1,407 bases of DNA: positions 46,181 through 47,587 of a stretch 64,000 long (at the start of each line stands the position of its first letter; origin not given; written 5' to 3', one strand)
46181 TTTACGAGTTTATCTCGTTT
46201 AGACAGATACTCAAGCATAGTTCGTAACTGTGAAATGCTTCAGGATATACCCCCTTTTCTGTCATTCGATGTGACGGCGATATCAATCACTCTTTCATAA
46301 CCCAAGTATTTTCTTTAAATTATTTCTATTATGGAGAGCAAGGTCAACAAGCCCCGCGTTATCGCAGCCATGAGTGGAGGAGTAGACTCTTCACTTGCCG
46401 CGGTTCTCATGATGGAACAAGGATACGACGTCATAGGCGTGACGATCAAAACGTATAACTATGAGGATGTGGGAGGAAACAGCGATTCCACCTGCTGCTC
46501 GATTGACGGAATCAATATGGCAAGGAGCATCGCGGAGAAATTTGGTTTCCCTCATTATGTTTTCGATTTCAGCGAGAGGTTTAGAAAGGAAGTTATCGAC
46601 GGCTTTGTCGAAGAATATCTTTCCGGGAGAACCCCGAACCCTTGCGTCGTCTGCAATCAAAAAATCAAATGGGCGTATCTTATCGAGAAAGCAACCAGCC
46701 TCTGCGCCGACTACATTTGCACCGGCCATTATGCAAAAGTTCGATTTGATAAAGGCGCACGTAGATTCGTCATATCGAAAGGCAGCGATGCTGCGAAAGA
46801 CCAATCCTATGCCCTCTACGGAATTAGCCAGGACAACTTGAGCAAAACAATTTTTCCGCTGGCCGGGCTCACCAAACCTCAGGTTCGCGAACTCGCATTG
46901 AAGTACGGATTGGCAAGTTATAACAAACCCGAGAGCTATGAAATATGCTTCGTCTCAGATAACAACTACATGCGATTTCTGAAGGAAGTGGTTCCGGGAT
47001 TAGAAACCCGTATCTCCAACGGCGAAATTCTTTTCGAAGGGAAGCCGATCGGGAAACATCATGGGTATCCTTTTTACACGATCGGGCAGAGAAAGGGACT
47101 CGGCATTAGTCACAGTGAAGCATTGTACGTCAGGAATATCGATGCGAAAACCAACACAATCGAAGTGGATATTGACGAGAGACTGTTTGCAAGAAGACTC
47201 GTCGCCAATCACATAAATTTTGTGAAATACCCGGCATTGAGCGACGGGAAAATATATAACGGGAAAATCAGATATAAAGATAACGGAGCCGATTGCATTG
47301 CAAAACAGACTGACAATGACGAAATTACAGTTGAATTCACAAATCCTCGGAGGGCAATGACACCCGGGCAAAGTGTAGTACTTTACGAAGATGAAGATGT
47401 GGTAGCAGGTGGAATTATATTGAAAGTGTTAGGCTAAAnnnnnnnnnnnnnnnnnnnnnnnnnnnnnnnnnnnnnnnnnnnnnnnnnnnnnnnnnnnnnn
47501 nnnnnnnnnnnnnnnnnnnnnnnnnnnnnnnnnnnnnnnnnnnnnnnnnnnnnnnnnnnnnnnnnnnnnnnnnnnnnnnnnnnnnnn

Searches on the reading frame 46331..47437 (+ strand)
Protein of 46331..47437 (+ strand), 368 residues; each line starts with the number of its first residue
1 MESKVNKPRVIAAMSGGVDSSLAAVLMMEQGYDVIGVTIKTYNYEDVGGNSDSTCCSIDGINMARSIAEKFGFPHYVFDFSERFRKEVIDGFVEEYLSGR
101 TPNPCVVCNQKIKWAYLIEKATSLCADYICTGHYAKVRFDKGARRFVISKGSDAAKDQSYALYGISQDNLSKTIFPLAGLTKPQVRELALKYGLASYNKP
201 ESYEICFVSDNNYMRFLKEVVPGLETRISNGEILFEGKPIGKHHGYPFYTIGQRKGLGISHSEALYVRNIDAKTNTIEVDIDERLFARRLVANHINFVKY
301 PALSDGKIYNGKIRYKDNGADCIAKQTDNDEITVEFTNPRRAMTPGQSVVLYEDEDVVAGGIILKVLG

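Call 3: search_protein_families(library=pfam, proteins=[window:46331-47437:+], max_evalue=0.01)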
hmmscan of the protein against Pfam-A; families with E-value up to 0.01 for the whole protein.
window:46331-47437:+ (368 aa): 9 families
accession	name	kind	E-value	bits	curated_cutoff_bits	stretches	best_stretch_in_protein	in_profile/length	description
PF03054.22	tRNA_Me_trans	-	1.9e-68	230.6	20.6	1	9-209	2-201/202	tRNA methyl transferase HUP domain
PF20259.3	tRNA_Me_trans_M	-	2.9e-15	56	27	1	231-279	13-64/66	tRNA methyl transferase PRC-barrel domain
PF20258.4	tRNA_Me_trans_C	-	7.3e-14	52.3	20.6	1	289-363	3-77/77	Aminomethyltransferase beta-barrel domain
PF24167.1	DUF7411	-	0.00011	22.3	28.7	1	12-94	5-72/194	Family of unknown function (DUF7411)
PF02568.20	ThiI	-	0.00026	21.1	20.5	1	9-44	5-40/197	Thiamine biosynthesis protein (ThiI)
PF00733.27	Asn_synthase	-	0.0014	18.8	21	1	10-83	20-82/354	Asparagine synthase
PF06508.19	QueC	-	0.0023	17.9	22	0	10-40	2-32/210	Queuosine biosynthesis protein QueC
PF02540.23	NAD_synthase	-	0.0033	17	21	0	7-29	18-40/242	NAD synthase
PF00764.25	Arginosuc_synth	-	0.0037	17.7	27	1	9-88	1-69/162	Arginosuccinate synthase N-terminal HUP domain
